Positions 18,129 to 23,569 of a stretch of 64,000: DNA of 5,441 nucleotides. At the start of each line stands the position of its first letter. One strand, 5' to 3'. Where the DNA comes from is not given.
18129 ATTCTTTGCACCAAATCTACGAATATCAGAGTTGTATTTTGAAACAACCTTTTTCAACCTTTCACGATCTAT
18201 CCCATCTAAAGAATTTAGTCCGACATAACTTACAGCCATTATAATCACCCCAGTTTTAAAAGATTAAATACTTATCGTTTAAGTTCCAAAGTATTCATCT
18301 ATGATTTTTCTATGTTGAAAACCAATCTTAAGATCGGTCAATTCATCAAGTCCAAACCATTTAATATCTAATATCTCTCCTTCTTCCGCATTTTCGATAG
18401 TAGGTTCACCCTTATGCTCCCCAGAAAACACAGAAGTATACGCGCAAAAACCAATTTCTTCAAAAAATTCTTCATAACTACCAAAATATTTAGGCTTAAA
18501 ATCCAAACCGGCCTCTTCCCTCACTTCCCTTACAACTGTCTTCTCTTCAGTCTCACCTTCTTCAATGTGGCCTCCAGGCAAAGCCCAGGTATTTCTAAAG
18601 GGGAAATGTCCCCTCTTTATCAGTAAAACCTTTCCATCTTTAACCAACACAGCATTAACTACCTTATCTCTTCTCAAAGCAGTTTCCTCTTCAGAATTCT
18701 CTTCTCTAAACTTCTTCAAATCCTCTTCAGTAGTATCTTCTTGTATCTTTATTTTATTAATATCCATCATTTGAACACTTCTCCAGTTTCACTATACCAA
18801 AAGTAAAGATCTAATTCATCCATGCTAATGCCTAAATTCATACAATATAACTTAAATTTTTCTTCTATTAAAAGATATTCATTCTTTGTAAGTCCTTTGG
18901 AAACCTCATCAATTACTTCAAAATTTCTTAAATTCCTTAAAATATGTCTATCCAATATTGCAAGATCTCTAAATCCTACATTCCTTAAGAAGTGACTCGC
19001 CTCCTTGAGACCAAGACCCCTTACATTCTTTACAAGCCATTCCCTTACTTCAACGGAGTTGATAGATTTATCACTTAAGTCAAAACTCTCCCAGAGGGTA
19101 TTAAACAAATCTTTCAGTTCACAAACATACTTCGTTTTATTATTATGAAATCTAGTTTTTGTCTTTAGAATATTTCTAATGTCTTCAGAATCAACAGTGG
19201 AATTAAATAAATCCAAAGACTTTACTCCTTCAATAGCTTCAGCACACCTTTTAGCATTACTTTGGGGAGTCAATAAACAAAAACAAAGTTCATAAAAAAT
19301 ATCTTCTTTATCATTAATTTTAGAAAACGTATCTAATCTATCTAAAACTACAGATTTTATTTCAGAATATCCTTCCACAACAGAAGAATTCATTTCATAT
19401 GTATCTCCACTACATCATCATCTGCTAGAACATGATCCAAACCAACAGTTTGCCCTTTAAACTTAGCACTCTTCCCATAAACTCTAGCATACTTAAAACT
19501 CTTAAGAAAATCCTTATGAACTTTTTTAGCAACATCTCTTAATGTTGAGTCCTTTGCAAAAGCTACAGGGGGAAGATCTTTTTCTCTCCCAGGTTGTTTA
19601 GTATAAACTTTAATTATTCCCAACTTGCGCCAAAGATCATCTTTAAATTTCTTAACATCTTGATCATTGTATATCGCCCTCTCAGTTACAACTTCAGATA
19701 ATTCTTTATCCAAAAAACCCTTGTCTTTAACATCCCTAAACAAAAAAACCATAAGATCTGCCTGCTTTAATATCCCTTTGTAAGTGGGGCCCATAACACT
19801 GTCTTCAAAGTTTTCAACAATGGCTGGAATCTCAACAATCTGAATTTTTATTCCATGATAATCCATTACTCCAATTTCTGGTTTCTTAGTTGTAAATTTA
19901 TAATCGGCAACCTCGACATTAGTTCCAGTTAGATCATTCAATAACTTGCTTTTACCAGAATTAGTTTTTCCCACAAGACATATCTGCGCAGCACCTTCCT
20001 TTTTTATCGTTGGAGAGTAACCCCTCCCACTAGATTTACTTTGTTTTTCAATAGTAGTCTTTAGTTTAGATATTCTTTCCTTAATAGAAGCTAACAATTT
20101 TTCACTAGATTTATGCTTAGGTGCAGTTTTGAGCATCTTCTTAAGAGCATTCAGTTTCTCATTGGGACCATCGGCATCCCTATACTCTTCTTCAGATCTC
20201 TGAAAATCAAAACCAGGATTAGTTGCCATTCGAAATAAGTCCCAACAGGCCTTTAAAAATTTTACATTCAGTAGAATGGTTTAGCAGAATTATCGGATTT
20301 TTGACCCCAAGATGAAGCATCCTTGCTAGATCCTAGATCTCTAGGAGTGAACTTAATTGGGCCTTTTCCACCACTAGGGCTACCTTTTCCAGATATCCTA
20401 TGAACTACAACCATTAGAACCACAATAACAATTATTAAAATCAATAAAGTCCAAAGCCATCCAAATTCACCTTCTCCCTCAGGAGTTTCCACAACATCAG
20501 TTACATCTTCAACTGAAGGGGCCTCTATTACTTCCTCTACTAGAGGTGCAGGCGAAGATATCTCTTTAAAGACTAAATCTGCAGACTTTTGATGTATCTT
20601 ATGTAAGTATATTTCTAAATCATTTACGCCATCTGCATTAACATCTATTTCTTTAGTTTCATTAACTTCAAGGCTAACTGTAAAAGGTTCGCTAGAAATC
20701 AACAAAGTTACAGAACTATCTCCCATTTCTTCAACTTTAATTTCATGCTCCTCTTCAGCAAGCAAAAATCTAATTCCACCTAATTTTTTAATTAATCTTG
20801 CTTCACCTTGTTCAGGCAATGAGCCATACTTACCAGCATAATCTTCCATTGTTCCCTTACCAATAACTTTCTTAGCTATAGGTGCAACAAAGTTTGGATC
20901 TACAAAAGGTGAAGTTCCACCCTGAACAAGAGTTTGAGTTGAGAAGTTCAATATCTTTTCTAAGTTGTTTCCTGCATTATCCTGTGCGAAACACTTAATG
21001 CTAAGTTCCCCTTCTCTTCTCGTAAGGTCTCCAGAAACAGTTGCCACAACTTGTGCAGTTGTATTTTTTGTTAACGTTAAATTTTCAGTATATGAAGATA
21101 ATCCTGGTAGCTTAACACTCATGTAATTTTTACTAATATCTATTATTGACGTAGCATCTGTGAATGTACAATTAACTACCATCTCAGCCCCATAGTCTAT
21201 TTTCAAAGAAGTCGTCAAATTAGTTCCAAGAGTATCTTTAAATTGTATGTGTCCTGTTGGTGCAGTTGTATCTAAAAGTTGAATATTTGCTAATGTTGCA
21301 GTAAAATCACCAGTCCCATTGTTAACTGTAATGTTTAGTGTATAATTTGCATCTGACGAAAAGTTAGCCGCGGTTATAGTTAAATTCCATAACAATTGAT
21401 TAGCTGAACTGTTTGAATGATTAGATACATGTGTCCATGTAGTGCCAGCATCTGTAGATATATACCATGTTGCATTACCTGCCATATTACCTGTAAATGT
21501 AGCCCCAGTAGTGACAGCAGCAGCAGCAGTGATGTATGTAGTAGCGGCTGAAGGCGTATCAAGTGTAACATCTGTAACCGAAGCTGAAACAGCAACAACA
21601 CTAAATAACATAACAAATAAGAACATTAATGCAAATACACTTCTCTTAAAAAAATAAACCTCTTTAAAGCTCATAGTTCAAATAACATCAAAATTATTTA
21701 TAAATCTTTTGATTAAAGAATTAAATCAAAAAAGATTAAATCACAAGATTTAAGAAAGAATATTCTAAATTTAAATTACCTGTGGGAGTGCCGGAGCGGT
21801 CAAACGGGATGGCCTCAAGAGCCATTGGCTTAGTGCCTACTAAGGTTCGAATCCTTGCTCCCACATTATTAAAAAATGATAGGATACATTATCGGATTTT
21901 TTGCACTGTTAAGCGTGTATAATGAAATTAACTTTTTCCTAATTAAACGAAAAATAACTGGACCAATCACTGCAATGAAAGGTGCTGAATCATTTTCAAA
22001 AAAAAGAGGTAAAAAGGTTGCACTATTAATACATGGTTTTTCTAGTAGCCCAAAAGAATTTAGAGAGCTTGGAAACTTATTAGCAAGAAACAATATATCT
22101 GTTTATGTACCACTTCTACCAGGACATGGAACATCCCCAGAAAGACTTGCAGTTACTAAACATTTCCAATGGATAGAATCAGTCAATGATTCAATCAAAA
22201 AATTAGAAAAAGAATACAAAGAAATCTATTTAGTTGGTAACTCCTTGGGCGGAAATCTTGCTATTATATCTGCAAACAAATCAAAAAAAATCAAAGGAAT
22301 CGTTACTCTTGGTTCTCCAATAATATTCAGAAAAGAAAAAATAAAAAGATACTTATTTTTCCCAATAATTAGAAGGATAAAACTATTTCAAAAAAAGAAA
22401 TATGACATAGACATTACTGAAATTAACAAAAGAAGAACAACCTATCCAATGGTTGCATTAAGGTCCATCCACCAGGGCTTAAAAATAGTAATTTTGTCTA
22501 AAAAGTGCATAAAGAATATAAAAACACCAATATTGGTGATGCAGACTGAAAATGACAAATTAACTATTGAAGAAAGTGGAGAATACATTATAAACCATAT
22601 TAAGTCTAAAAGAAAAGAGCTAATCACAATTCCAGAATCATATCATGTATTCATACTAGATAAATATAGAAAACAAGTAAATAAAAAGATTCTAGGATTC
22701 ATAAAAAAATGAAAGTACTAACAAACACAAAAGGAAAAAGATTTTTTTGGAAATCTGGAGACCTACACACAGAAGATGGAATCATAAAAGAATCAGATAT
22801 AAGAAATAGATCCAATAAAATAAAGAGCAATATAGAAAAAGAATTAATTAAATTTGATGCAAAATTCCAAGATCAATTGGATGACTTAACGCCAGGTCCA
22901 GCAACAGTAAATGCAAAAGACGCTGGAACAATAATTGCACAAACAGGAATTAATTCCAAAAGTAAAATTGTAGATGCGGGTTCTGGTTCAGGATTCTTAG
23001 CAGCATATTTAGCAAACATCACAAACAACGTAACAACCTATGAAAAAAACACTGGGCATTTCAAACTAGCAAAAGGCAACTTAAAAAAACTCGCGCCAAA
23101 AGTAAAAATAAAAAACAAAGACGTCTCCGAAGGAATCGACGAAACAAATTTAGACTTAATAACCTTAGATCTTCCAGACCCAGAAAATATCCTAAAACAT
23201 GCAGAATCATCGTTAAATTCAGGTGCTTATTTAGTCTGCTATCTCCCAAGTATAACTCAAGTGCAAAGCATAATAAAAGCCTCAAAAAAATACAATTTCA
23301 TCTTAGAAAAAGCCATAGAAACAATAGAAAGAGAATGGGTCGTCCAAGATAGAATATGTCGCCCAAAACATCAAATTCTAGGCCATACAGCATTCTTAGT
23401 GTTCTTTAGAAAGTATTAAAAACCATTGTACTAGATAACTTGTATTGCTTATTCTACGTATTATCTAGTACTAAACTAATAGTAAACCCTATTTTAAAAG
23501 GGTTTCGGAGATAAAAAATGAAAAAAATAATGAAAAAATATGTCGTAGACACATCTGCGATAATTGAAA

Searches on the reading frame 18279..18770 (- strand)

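Call 19: search_protein_families(library=pfam, proteins=[window:18279-18770:-], max_evalue=0.0001)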
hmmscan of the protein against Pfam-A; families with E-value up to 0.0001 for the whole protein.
window:18279-18770:- (163 aa): 2 families
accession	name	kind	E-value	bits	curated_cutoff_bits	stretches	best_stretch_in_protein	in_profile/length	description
PF00293.34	NUDIX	-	6.6e-23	81.6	21.1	1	37-159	5-133/134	NUDIX domain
PF14815.12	NUDIX_4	-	2e-05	24.8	35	0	41-158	4-112/113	NUDIX domain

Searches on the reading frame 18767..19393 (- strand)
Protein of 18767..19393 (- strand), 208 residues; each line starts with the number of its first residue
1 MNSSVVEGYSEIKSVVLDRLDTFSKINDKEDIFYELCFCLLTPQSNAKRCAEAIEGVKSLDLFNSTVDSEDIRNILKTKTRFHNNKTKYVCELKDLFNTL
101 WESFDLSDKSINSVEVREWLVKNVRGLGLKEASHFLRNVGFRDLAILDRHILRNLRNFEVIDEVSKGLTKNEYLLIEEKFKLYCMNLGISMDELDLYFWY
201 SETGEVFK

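Call 18: search_protein_families(library=pfam, proteins=[window:18767-19393:-], max_evalue=0.0001)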
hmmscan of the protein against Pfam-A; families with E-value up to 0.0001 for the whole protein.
window:18767-19393:- (208 aa): 1 family
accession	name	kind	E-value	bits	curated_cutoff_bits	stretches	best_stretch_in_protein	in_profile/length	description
PF22175.2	Ogg-HhH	-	8.3e-54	182.2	27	1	19-188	4-172/173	8-oxoguanine DNA glycosylase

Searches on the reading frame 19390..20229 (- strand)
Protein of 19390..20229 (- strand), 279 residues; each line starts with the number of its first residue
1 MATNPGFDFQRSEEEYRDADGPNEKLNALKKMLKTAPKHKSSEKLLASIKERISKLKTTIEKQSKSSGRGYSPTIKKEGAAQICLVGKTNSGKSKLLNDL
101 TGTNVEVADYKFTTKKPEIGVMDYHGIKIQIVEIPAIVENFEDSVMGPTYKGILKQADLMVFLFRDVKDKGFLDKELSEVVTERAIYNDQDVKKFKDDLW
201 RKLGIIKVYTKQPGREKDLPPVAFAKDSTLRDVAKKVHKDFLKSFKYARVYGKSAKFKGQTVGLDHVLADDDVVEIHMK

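Call 18: search_protein_families(library=pfam, proteins=[window:19390-20229:-], max_evalue=0.0001)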
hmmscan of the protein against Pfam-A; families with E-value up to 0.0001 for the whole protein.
window:19390-20229:- (279 aa): 3 families
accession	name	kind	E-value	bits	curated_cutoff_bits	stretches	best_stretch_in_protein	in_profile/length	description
PF01926.29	MMR_HSR1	-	6.7e-19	68.5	21.9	1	82-183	1-102/113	50S ribosome-binding GTPase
PF02824.27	TGS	-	8.6e-17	61.4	22.2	1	206-277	1-59/60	TGS domain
PF02421.24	FeoB_N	-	2.5e-09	37.3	27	1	82-137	2-57/156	Ferrous iron transport protein B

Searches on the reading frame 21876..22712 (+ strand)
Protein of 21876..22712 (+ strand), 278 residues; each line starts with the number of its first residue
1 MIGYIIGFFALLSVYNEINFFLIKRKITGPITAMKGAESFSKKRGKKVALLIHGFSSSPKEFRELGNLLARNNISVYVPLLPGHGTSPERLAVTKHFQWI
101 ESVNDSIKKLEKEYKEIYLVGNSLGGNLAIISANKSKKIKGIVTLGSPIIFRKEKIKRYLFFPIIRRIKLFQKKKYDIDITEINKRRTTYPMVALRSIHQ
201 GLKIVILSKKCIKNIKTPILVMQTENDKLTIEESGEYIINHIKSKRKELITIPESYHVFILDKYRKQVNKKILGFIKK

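Call 18: search_protein_families(library=pfam, proteins=[window:21876-22712:+], max_evalue=0.0001)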
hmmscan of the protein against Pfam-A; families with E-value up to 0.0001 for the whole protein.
window:21876-22712:+ (278 aa): 6 families
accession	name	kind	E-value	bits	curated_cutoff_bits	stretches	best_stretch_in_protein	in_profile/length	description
PF12146.15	Hydrolase_4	-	2.4e-21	76.5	27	1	46-262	4-237/239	Serine aminopeptidase, S33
PF00561.26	Abhydrolase_1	-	7.3e-15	55.7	25.8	1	50-147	4-102/245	alpha/beta hydrolase fold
PF12697.13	Abhydrolase_6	-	3.7e-11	44.5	26.3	1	50-160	2-109/217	Alpha/beta hydrolase family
PF20408.4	Abhydrolase_11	-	6.5e-07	29.7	27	1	95-150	56-110/193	Alpha/beta hydrolase domain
PF01764.32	Lipase_3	-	3.4e-05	24.2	22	1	97-153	43-108/140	Lipase (class 3)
PF07819.20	PGAP1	-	6.6e-05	23.2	24.3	0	102-153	71-133/233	PGAP1-like alpha/beta domain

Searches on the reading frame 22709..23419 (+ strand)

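Call 18: search_protein_families(library=pfam, proteins=[window:22709-23419:+], max_evalue=0.0001)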
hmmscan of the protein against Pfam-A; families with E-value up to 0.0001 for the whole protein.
window:22709-23419:+ (236 aa): 4 families
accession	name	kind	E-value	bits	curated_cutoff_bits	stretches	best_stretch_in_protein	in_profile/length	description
PF08704.16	GCD14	-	2.5e-15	57.3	26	1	69-214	26-181/247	tRNA methyltransferase complex GCD14 subunit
PF05175.20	MTS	-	8.5e-08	32.5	23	1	81-153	27-104/170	Methyltransferase small domain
PF00398.26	RrnaAD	-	2e-07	30.8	24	1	69-139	16-85/263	Ribosomal RNA adenine dimethylase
PF13847.12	Methyltransf_31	-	2.6e-06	27.6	27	1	82-201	2-130/145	Methyltransferase domain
